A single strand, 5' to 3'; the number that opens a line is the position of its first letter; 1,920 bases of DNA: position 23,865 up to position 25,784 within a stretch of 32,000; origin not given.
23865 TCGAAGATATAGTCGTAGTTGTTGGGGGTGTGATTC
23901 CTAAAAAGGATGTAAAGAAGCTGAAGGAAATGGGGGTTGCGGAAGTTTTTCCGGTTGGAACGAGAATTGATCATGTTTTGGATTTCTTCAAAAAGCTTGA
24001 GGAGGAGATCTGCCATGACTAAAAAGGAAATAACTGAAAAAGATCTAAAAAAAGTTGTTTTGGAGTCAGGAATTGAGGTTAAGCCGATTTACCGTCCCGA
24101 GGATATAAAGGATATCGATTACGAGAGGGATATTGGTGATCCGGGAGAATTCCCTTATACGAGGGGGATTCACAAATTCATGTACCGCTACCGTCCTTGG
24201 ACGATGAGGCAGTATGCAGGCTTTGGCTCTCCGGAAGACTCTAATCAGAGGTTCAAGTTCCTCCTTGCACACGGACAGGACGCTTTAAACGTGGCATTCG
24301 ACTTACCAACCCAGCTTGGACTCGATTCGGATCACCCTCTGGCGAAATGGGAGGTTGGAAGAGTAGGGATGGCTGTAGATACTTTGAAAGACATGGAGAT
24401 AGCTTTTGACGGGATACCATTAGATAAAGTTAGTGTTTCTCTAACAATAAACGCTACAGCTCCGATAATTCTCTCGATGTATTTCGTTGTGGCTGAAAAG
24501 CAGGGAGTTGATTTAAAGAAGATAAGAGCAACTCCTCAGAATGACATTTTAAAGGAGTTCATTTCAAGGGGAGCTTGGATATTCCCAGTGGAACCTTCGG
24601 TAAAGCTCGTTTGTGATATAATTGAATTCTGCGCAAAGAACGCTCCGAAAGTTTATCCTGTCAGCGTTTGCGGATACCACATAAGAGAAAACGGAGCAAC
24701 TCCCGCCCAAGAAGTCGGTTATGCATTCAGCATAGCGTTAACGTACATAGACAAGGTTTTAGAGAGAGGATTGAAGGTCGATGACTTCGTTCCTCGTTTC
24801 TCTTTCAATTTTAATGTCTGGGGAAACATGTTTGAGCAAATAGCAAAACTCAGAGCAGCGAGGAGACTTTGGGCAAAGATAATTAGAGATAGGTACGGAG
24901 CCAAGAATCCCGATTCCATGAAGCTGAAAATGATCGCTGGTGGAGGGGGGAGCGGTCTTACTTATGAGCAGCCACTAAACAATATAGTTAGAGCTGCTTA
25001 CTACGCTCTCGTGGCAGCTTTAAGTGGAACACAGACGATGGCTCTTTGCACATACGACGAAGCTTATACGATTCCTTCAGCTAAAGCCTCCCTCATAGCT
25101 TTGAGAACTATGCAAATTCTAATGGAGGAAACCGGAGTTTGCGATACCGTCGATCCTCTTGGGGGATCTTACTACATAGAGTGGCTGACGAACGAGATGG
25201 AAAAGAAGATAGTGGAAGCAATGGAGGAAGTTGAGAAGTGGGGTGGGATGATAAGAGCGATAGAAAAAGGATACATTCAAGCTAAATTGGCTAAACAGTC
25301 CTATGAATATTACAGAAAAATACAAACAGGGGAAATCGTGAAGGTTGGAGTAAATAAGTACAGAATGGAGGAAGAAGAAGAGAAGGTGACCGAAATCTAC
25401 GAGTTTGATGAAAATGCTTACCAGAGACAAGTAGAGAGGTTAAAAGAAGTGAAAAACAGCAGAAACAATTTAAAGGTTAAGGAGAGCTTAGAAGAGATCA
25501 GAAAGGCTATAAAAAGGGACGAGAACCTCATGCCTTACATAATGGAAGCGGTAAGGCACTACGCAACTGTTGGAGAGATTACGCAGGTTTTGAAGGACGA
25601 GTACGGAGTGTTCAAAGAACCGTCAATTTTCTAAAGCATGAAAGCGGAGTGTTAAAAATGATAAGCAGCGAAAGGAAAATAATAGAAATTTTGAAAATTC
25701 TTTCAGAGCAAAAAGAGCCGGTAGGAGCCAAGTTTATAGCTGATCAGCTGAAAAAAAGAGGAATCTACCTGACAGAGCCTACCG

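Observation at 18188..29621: An 11-gene tightly coupled operon combines a HyuAB carboxylase-type enzyme, V4R sensor, ACAD, B12 mutase, NrpR-like regulator and a W-AOR module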

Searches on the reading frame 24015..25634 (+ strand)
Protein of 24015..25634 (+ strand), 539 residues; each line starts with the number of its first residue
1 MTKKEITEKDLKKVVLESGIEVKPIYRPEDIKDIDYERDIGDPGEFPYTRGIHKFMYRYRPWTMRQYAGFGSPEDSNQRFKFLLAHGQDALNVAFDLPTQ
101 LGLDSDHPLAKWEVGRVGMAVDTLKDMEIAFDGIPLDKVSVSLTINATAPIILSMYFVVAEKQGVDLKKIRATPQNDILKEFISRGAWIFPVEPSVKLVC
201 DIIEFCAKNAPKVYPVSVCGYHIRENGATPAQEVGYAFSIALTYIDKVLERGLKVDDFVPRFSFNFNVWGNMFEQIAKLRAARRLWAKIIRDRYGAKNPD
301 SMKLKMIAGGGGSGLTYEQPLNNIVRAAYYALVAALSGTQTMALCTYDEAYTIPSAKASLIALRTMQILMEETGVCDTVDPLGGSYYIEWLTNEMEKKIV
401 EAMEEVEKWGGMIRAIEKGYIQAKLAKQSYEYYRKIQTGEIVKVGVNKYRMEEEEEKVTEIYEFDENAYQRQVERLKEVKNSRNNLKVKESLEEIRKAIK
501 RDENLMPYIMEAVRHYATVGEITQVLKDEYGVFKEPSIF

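Call 4: search_protein_families(library=pfam, proteins=[window:24015-25631:+])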
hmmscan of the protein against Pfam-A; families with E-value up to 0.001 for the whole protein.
window:24015-25631:+ (539 aa): 2 families
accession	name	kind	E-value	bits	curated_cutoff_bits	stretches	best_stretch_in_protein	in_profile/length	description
PF01642.28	MM_CoA_mutase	-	2.8e-203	676.6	22.1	1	17-531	3-512/512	Methylmalonyl-CoA mutase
PF06368.17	Met_asp_mut_E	-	0.00032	19.7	26.6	1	247-430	192-372/441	Methylaspartate mutase E chain (MutE)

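Call 7: find_encoding_contigs(protein=window:24015-25634:+, flank=10000, max_places=6)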
Protein window:24015-25634:+ (539 aa): 3 contigs read that carry it; 2 places shown.
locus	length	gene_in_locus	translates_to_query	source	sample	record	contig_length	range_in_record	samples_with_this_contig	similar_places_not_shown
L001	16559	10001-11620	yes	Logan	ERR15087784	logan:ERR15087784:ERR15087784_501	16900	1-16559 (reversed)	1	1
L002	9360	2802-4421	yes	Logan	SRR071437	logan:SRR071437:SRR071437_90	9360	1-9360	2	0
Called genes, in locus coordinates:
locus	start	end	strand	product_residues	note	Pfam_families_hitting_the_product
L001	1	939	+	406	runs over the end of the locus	PF12838:Fer4_7, PF13484:Fer4_16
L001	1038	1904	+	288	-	PF02737:3HCDH_N, PF03721:UDPG_MGDP_dh_N (weak), PF00725:3HCDH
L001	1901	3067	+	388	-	PF00108:Thiolase_N, PF02803:Thiolase_C, PF22691:Thiolase_C_1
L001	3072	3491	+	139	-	PF12172:zf-ChsH2, PF01796:OB_ChsH2_C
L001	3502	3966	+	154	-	PF14196:ATC_hydrolase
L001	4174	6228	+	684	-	PF05378:Hydant_A_N, PF01968:Hydantoinase_A, PF19278:Hydant_A_C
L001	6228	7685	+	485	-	PF02538:Hydantoinase_B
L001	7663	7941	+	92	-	-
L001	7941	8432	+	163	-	PF02830:V4R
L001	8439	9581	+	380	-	PF02771:Acyl-CoA_dh_N, PF02770:Acyl-CoA_dh_M, PF00441:Acyl-CoA_dh_1, PF08028:Acyl-CoA_dh_2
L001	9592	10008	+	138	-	PF02310:B12-binding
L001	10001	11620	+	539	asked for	PF01642:MM_CoA_mutase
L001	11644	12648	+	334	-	PF08461:WHD_RNase_R, PF01995:NRD1_2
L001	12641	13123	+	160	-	PF13484:Fer4_16 (faint), PF13247:Fer4_11, PF25160:LdpA_Fe-S-bd (weak), PF12838:Fer4_7, PF00037:Fer4, PF12797:Fer4_2 (weak), PF12837:Fer4_6, PF13237:Fer4_10 (weak), +3 more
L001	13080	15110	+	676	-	PF02730:AFOR_N, PF01314:AFOR_C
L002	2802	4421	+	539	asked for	PF01642:MM_CoA_mutase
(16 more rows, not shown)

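Call 14: find_homologous_proteins(query=window:24015-25631:+, max_evalue=1e-50)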
Query window:24015-25631:+ (539 aa): 8000 proteins with E <= 1e-50 among 8000 candidates; the best 120 are listed.
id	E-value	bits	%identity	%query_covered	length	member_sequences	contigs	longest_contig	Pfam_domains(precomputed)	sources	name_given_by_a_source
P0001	0.0e+0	1183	96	100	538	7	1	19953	PF01642.29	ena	-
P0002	0.0e+0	1088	87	100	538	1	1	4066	PF01642.29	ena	-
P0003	0.0e+0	1086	87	100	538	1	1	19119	PF01642.29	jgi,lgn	-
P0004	0.0e+0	1084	86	100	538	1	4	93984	PF01642.29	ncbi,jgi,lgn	jgi:methylmalonyl-CoA mutase N-terminal domain/subunit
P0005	0.0e+0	1076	86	100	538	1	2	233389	PF01642.29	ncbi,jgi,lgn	jgi:methylmalonyl-CoA mutase N-terminal domain/subunit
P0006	0.0e+0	1049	84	99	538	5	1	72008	PF01642.29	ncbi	-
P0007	6.0e-276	934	85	88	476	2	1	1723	PF01642.29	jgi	jgi:methylmalonyl-CoA mutase N-terminal domain/subunit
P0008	1.2e-252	857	68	99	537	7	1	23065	PF01642.29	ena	-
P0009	4.8e-252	855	69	98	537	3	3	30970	PF01642.29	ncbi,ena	-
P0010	1.5e-251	854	68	99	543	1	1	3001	PF01642.29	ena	-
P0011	1.6e-250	850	69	99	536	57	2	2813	PF01642.29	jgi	jgi:methylmalonyl-CoA mutase N-terminal domain/subunit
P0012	4.1e-250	849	69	99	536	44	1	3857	PF01642.29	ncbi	-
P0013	1.1e-249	848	68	99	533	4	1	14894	PF01642.29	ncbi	-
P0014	1.3e-249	847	68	99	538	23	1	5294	PF01642.29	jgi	-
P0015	1.5e-249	847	67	99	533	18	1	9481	PF01642.29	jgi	jgi:methylmalonyl-CoA mutase N-terminal domain/subunit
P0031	2.6e-246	837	67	99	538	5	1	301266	PF01642.29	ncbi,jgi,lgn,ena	-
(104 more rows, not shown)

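Call 15: find_encoding_contigs(protein=P0001, flank=10000, max_places=2)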
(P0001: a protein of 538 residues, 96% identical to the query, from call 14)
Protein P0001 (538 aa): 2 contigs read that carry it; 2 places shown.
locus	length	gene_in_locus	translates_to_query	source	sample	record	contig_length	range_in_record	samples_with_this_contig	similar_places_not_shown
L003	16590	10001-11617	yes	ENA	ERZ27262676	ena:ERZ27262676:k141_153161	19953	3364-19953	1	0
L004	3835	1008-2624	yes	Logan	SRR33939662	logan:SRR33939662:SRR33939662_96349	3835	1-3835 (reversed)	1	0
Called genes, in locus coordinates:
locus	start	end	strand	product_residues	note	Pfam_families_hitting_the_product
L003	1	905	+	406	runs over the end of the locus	PF12838:Fer4_7, PF13484:Fer4_16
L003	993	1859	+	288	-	PF02737:3HCDH_N, PF03721:UDPG_MGDP_dh_N (weak), PF00725:3HCDH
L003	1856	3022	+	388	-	PF00108:Thiolase_N, PF02803:Thiolase_C, PF22691:Thiolase_C_1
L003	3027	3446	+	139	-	PF12172:zf-ChsH2, PF01796:OB_ChsH2_C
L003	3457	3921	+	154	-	PF14196:ATC_hydrolase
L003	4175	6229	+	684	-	PF05378:Hydant_A_N, PF01968:Hydantoinase_A, PF19278:Hydant_A_C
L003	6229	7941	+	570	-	PF02538:Hydantoinase_B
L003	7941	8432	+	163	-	PF02830:V4R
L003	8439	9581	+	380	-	PF02771:Acyl-CoA_dh_N, PF02770:Acyl-CoA_dh_M, PF00441:Acyl-CoA_dh_1, PF08028:Acyl-CoA_dh_2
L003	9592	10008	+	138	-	PF02310:B12-binding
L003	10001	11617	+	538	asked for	PF01642:MM_CoA_mutase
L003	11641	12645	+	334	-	PF08461:WHD_RNase_R, PF01995:NRD1_2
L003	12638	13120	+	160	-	PF13237:Fer4_10 (faint), PF13484:Fer4_16 (faint), PF13247:Fer4_11, PF25160:LdpA_Fe-S-bd (weak), PF12838:Fer4_7 (weak), PF00037:Fer4 (weak), PF12797:Fer4_2 (weak), PF12837:Fer4_6 (weak), +5 more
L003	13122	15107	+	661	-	PF02730:AFOR_N, PF01314:AFOR_C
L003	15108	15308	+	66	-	-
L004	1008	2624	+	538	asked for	PF01642:MM_CoA_mutase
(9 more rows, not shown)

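Call 16: find_encoding_contigs(protein=P0004, flank=10000, max_places=2)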
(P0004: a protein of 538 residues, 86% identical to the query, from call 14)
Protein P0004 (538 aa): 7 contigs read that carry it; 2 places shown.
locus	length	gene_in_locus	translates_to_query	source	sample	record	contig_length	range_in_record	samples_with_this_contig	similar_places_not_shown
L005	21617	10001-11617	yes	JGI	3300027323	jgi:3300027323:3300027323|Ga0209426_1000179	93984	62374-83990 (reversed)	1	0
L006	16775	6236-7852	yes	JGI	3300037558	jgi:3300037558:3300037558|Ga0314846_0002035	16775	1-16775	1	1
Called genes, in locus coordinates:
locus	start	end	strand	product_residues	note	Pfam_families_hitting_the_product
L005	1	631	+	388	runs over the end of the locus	PF00108:Thiolase_N, PF02803:Thiolase_C, PF22691:Thiolase_C_1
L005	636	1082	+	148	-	PF12172:zf-ChsH2, PF01796:OB_ChsH2_C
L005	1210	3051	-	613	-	PF02730:AFOR_N, PF01314:AFOR_C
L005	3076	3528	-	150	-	PF12797:Fer4_2 (faint), PF13237:Fer4_10 (faint), PF12838:Fer4_7 (weak), PF13247:Fer4_11, PF14697:Fer4_21 (weak), PF25160:LdpA_Fe-S-bd (weak), PF00037:Fer4 (weak), PF12837:Fer4_6 (weak), +5 more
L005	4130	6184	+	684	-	PF05378:Hydant_A_N, PF01968:Hydantoinase_A, PF19278:Hydant_A_C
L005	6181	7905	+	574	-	PF02538:Hydantoinase_B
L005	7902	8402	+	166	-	PF02830:V4R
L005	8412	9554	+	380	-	PF02771:Acyl-CoA_dh_N, PF02770:Acyl-CoA_dh_M, PF00441:Acyl-CoA_dh_1, PF08028:Acyl-CoA_dh_2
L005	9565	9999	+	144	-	PF02310:B12-binding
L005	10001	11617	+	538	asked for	PF01642:MM_CoA_mutase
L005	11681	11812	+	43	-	-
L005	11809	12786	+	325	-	PF08461:WHD_RNase_R, PF01995:NRD1_2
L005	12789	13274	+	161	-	PF13247:Fer4_11, PF12838:Fer4_7, PF25160:LdpA_Fe-S-bd (weak), PF12797:Fer4_2 (weak), PF00037:Fer4, PF12837:Fer4_6, PF13237:Fer4_10 (weak), PF14697:Fer4_21 (weak), +3 more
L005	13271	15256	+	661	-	PF02730:AFOR_N, PF01314:AFOR_C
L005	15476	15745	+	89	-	PF02597:ThiS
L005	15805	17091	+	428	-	PF02629:CoA_binding (weak), PF13380:CoA_binding_2, PF13607:Succ_CoA_lig, PF19045:Ligase_CoA_2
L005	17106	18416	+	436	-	PF00501:AMP-binding, PF14535:AMP-binding_C_2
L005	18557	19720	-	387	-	PF02515:CoA_transf_3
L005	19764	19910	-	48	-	PF05378:Hydant_A_N (weak)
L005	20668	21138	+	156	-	PF14196:ATC_hydrolase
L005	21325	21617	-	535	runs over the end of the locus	PF00324:AA_permease, PF03845:Spore_permease (weak), PF13520:AA_permease_2, PF01909:NTP_transf_2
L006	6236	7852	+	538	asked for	PF01642:MM_CoA_mutase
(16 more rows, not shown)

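Call 17: find_encoding_contigs(protein=P0005, flank=10000, max_places=2)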
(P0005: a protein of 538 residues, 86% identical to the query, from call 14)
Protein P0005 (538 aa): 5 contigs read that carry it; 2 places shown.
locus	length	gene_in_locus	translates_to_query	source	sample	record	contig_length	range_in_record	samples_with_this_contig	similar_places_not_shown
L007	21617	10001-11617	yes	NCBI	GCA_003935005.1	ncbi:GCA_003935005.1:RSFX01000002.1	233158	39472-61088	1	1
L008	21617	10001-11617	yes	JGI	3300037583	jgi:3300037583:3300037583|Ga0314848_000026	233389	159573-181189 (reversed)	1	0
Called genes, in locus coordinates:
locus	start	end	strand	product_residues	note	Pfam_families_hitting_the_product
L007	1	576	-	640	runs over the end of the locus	PF00724:Oxidored_FMN, PF07992:Pyr_redox_2, PF00070:Pyr_redox (weak), PF00890:FAD_binding_2, PF01266:DAO, PF07992:Pyr_redox_2, PF12831:FAD_oxidored, PF13450:NAD_binding_8, +4 more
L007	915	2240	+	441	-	PF07992:Pyr_redox_2, PF13738:Pyr_redox_3 (faint), PF02852:Pyr_redox_dim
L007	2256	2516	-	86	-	PF01206:TusA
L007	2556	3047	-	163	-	PF09719:C_GCAxxG_C_C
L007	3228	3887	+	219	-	PF01209:Ubie_methyltran, PF13489:Methyltransf_23, PF08241:Methyltransf_11, PF08242:Methyltransf_12, PF13649:Methyltransf_25, PF13847:Methyltransf_31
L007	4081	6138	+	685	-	PF05378:Hydant_A_N, PF01968:Hydantoinase_A, PF19278:Hydant_A_C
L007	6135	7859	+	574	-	PF02538:Hydantoinase_B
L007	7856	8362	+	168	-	PF02830:V4R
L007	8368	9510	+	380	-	PF02771:Acyl-CoA_dh_N, PF02770:Acyl-CoA_dh_M, PF00441:Acyl-CoA_dh_1, PF08028:Acyl-CoA_dh_2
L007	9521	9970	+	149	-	PF02310:B12-binding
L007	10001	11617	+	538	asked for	PF01642:MM_CoA_mutase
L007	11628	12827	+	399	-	PF02515:CoA_transf_3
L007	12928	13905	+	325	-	PF08461:WHD_RNase_R, PF01995:NRD1_2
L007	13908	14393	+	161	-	PF13247:Fer4_11, PF12838:Fer4_7 (weak), PF25160:LdpA_Fe-S-bd (weak), PF12797:Fer4_2 (weak), PF00037:Fer4, PF12837:Fer4_6 (weak), PF13237:Fer4_10 (weak), PF14697:Fer4_21 (weak), +3 more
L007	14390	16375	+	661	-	PF02730:AFOR_N, PF01314:AFOR_C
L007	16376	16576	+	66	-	-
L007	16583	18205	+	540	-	PF02597:ThiS, PF02629:CoA_binding, PF13380:CoA_binding_2, PF19045:Ligase_CoA_2 (faint), PF13607:Succ_CoA_lig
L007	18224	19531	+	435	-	PF00501:AMP-binding, PF14535:AMP-binding_C_2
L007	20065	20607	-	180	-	PF00596:Aldolase_II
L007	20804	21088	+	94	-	PF01870:Hjc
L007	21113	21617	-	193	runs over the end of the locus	PF05683:Fumerase_C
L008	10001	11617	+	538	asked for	PF01642:MM_CoA_mutase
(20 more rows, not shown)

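Call 18: find_encoding_contigs(protein=P0006, flank=10000, max_places=2)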
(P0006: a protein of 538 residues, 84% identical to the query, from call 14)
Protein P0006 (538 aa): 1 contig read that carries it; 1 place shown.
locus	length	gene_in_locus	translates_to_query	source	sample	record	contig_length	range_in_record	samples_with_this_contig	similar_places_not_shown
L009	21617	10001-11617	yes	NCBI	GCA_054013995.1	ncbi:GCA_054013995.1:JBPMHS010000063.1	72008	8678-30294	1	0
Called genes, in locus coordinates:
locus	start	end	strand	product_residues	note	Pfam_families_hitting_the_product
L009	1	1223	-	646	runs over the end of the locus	PF00724:Oxidored_FMN, PF00070:Pyr_redox (faint), PF00890:FAD_binding_2 (weak), PF01134:GIDA (weak), PF03486:HI0933_like (weak), PF07992:Pyr_redox_2, PF12831:FAD_oxidored, PF13450:NAD_binding_8 (weak), +2 more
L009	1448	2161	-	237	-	PF01987:AIM24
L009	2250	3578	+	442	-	PF00070:Pyr_redox (faint), PF00890:FAD_binding_2 (faint), PF03486:HI0933_like (faint), PF07992:Pyr_redox_2, PF12831:FAD_oxidored (faint), PF13738:Pyr_redox_3 (weak), PF02852:Pyr_redox_dim (weak)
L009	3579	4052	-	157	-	PF09719:C_GCAxxG_C_C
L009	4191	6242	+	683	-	PF05378:Hydant_A_N, PF01968:Hydantoinase_A, PF19278:Hydant_A_C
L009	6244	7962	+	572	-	PF02538:Hydantoinase_B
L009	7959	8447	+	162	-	PF06505:XylR_N, PF02830:V4R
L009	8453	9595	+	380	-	PF02771:Acyl-CoA_dh_N, PF02770:Acyl-CoA_dh_M, PF00441:Acyl-CoA_dh_1, PF08028:Acyl-CoA_dh_2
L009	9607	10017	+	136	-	PF02310:B12-binding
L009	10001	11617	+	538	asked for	PF01642:MM_CoA_mutase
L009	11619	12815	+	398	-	PF02515:CoA_transf_3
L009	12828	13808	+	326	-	PF08461:WHD_RNase_R, PF01995:NRD1_2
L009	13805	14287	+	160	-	PF13247:Fer4_11, PF25160:LdpA_Fe-S-bd (weak), PF12838:Fer4_7 (weak), PF00037:Fer4, PF12797:Fer4_2 (weak), PF12837:Fer4_6 (weak), PF13237:Fer4_10 (weak), PF14697:Fer4_21 (weak), +4 more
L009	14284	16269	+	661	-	PF02730:AFOR_N, PF01314:AFOR_C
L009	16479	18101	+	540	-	PF02597:ThiS, PF02629:CoA_binding, PF13380:CoA_binding_2, PF13607:Succ_CoA_lig, PF19045:Ligase_CoA_2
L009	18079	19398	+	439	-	PF00501:AMP-binding, PF14535:AMP-binding_C_2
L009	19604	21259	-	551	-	PF01979:Amidohydro_1, PF07969:Amidohydro_3 (faint), PF13382:Adenine_deam_C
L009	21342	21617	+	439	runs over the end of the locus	PF00890:FAD_binding_2 (faint), PF01262:AlaDh_PNT_C (faint), PF01266:DAO (faint), PF02254:TrkA_N (faint), PF07992:Pyr_redox_2, PF13738:Pyr_redox_3, PF00070:Pyr_redox, PF02852:Pyr_redox_dim, +3 more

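Call 56: find_encoding_contigs(protein=P0031, flank=10000, max_places=1)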
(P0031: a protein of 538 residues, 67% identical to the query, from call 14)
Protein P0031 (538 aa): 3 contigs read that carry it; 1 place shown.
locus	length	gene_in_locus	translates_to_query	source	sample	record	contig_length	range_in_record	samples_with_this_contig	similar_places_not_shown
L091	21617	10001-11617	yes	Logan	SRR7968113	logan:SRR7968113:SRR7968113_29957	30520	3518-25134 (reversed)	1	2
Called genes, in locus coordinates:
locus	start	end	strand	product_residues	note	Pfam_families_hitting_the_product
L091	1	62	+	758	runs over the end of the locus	PF01315:Ald_Xan_dh_C, PF02738:MoCoBD_1, PF20256:MoCoBD_2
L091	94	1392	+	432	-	PF00501:AMP-binding, PF14535:AMP-binding_C_2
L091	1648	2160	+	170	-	PF02830:V4R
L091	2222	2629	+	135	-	PF03061:4HBT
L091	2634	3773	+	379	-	PF00155:Aminotran_1_2, PF01041:DegT_DnrJ_EryC1 (weak)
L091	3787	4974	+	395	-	PF02515:CoA_transf_3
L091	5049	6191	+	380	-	PF02771:Acyl-CoA_dh_N, PF02770:Acyl-CoA_dh_M, PF00441:Acyl-CoA_dh_1, PF08028:Acyl-CoA_dh_2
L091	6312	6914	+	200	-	PF00355:Rieske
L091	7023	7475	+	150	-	PF19315:MC_hydratase (weak), PF01575:MaoC_dehydratas, PF13452:FAS1_DH_region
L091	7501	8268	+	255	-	PF00106:adh_short, PF08659:KR, PF13561:adh_short_C2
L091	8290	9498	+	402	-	PF00108:Thiolase_N, PF22691:Thiolase_C_1 (faint), PF02803:Thiolase_C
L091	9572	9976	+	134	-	PF02310:B12-binding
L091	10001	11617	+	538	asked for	PF01642:MM_CoA_mutase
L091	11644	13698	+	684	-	PF05378:Hydant_A_N, PF01968:Hydantoinase_A, PF19278:Hydant_A_C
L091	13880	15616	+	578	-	PF02538:Hydantoinase_B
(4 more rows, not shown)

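Call 57: search_protein_families(library=ncbifam, proteins=[window:24015-25631:+], max_evalue=1e-10)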
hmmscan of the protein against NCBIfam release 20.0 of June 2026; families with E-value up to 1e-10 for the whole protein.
window:24015-25631:+ (539 aa): 4 families
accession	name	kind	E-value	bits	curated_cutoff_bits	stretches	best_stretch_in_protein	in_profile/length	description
TIGR00641.1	acid_CoA_mut_N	subfamily_domain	1.9e-197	656.7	303.8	1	17-538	4-527/528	methylmalonyl-CoA mutase N-terminal domain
NF006944.0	PRK09426.1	equivalog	1.4e-162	542.3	876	1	12-534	33-552/721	methylmalonyl-CoA mutase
NF045497.1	IsobCoAmut_IcmF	equivalog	2.5e-83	280.5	1500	2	166-528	704-1067/1076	fused isobutyryl-CoA mutase/GTPase IcmF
TIGR00642.1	mmCoA_mut_beta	equivalog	2.5e-53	181.3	617.25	1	16-453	46-454/620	methylmalonyl-CoA mutase small subunit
